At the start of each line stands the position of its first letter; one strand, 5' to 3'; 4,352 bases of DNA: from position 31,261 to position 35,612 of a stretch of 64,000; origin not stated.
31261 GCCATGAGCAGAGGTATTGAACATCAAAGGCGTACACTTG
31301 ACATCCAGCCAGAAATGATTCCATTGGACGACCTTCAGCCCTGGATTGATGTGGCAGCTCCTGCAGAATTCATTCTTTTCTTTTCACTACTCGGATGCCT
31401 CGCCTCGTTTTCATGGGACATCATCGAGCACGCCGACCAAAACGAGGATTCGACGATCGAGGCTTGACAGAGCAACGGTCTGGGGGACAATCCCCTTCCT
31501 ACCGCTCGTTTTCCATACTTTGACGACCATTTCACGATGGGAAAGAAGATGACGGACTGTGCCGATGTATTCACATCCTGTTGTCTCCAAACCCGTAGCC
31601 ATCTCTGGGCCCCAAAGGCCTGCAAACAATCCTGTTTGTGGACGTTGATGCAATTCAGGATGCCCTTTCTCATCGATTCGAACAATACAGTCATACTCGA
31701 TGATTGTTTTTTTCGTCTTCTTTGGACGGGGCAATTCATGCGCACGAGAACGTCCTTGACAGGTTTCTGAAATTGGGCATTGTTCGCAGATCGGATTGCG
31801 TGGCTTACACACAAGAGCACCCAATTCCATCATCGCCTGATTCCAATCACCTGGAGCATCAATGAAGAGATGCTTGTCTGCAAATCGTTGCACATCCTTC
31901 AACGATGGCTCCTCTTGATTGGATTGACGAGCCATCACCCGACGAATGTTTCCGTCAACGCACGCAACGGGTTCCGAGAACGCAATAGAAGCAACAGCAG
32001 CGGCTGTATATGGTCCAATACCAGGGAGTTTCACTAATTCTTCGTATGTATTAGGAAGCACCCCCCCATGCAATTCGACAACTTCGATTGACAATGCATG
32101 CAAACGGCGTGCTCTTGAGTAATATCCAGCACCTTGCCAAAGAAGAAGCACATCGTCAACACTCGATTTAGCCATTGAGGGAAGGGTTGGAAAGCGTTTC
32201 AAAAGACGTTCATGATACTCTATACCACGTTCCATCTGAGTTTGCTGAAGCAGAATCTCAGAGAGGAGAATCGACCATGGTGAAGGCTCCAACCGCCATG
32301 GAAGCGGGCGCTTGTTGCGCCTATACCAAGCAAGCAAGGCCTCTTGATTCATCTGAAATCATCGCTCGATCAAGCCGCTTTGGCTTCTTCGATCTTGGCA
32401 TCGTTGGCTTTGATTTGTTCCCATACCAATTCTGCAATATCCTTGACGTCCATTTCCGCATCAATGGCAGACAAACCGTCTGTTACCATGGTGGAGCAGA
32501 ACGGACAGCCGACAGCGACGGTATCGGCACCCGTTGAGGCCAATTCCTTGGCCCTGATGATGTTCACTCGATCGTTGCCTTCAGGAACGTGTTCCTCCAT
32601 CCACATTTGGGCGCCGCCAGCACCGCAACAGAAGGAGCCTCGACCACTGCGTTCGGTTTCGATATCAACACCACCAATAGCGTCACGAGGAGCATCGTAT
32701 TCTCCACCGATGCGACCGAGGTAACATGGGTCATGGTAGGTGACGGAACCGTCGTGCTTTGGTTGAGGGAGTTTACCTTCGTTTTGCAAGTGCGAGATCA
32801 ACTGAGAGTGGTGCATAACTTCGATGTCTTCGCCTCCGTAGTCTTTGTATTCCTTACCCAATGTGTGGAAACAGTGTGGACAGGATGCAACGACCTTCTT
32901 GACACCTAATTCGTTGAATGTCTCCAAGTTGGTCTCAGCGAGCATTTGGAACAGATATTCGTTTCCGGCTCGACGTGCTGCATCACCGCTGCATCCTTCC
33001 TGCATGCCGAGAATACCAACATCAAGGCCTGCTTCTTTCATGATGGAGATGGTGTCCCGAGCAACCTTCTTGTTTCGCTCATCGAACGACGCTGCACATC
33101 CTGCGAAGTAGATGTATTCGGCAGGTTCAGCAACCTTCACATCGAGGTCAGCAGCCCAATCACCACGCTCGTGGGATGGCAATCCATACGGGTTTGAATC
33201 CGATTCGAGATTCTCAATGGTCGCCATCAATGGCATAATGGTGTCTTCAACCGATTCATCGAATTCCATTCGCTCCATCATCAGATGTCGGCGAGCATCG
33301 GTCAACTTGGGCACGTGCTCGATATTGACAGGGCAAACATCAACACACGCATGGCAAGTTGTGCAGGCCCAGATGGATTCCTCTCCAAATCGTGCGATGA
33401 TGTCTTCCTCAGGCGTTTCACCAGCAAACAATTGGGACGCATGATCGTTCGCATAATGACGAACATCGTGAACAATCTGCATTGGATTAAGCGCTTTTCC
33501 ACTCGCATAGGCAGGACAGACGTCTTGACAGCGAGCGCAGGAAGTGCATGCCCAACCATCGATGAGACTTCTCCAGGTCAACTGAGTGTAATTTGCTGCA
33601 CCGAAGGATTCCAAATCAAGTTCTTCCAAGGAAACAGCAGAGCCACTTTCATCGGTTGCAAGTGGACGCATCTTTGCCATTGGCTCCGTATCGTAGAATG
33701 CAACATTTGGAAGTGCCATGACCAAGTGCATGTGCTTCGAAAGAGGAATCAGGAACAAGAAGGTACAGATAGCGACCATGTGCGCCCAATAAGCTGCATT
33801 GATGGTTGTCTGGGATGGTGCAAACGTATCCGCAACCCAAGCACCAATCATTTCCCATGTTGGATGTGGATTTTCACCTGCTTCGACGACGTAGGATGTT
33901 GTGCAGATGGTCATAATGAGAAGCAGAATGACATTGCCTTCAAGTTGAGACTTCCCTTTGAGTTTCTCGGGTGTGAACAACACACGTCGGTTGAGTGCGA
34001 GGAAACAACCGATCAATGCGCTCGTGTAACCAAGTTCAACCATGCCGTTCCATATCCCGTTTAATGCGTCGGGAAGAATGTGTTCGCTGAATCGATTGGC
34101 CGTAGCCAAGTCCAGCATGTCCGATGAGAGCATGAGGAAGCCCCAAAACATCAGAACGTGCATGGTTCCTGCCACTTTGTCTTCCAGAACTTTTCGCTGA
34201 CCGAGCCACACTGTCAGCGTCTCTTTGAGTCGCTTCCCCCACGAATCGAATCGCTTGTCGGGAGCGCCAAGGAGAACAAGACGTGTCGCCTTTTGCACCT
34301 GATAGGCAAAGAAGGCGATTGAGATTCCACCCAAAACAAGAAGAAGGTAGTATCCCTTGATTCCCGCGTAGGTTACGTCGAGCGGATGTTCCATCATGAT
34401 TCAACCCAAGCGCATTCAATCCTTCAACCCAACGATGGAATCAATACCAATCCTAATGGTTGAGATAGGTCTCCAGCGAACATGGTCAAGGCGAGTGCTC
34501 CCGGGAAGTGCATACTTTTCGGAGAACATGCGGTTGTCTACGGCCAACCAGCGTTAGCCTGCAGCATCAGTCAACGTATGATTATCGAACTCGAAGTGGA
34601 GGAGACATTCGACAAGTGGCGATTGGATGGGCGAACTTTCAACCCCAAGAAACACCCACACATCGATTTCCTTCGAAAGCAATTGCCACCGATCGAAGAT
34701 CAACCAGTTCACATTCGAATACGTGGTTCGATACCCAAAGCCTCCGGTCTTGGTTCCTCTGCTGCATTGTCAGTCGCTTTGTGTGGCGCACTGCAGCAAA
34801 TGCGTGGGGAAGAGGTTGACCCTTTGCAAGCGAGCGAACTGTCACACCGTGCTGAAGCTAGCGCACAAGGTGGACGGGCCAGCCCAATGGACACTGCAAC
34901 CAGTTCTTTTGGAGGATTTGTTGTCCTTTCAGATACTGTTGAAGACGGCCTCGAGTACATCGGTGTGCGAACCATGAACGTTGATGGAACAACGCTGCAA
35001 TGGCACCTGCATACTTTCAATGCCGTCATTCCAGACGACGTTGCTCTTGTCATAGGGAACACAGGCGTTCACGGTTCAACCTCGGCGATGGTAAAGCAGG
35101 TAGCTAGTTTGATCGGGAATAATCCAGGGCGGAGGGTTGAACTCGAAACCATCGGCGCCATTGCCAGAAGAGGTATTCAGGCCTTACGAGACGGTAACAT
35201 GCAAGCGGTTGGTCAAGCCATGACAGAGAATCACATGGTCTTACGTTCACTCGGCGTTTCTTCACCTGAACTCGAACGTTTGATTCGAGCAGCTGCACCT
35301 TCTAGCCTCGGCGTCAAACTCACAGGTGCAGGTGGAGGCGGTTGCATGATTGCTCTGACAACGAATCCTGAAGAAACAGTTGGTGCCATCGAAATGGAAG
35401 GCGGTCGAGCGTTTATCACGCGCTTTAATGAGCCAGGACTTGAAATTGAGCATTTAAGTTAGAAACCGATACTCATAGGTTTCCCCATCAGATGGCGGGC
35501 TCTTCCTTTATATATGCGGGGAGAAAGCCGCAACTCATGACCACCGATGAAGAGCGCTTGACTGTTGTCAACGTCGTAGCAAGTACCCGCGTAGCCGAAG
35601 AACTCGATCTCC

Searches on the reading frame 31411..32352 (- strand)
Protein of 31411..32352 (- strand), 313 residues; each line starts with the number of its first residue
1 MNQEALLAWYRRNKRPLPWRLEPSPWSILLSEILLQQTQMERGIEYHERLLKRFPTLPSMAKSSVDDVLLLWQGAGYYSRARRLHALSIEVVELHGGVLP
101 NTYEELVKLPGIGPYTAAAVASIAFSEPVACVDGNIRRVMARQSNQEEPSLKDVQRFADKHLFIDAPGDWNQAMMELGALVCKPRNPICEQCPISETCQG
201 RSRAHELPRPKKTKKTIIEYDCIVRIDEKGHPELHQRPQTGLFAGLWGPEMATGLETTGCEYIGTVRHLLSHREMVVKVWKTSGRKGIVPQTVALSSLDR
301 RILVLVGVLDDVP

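Call 47: search_protein_families(library=pfam, proteins=[window:31411-32352:-], max_evalue=0.001)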
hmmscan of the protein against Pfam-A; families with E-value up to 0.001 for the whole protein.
window:31411-32352:- (313 aa): 3 families
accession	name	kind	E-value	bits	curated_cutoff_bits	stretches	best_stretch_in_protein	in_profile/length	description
PF00730.31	HhH-GPD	-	4.9e-18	65.9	26.2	1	31-157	2-101/108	HhH-GPD superfamily base excision DNA repair protein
PF00633.29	HHH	-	4.5e-10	39.3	24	1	95-123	2-30/30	Helix-hairpin-helix motif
PF10576.14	EndIII_4Fe-2S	-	0.00039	21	20.5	1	182-198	1-17/17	Iron-sulfur binding domain of endonuclease III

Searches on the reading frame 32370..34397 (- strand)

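Call 17: search_protein_families(library=pfam, proteins=[window:32370-34397:-], max_evalue=0.00001)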
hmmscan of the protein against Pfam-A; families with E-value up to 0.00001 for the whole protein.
window:32370-34397:- (675 aa): 8 families
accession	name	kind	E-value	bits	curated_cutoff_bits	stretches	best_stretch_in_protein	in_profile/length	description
PF02754.22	CCG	-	1.6e-27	95.8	20.6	2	429-513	2-84/85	Cysteine-rich domain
PF13183.11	Fer4_8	-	1.9e-10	41.5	27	1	283-359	4-68/68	4Fe-4S dicluster domain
PF13237.11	Fer4_10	-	5.6e-10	39.4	25.5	1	279-356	4-53/53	4Fe-4S dicluster domain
PF13187.11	Fer4_9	-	1.2e-09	38.5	27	1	283-358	1-50/52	4Fe-4S dicluster domain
PF12838.12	Fer4_7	-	6e-08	33.5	27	0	344-359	37-52/52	4Fe-4S dicluster domain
PF13484.11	Fer4_16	-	7.7e-07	30.2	30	0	284-358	2-66/66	4Fe-4S double cluster binding domain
PF12797.12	Fer4_2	-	3.4e-06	27.1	24.5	0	275-296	1-22/22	4Fe-4S binding domain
PF13534.11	Fer4_17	-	9.5e-06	26.5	22.2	0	283-359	1-60/61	4Fe-4S dicluster domain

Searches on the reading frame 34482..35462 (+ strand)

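Call 17: search_protein_families(library=pfam, proteins=[window:34482-35462:+], max_evalue=0.00001)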
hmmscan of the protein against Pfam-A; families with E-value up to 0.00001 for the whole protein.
window:34482-35462:+ (326 aa): 3 families
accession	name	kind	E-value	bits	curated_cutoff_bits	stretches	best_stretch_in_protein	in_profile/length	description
PF00288.32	GHMP_kinases_N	-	1.3e-16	61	22.3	1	63-145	9-87/87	GHMP kinases N terminal domain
PF08544.19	GHMP_kinases_C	-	2.9e-12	47.2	21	1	233-298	3-71/85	GHMP kinases C terminal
PF22700.2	MVD-like_N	-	7e-06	26.2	27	0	44-128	48-135/157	Diphosphomevalonate decarboxylase-like N-terminal domain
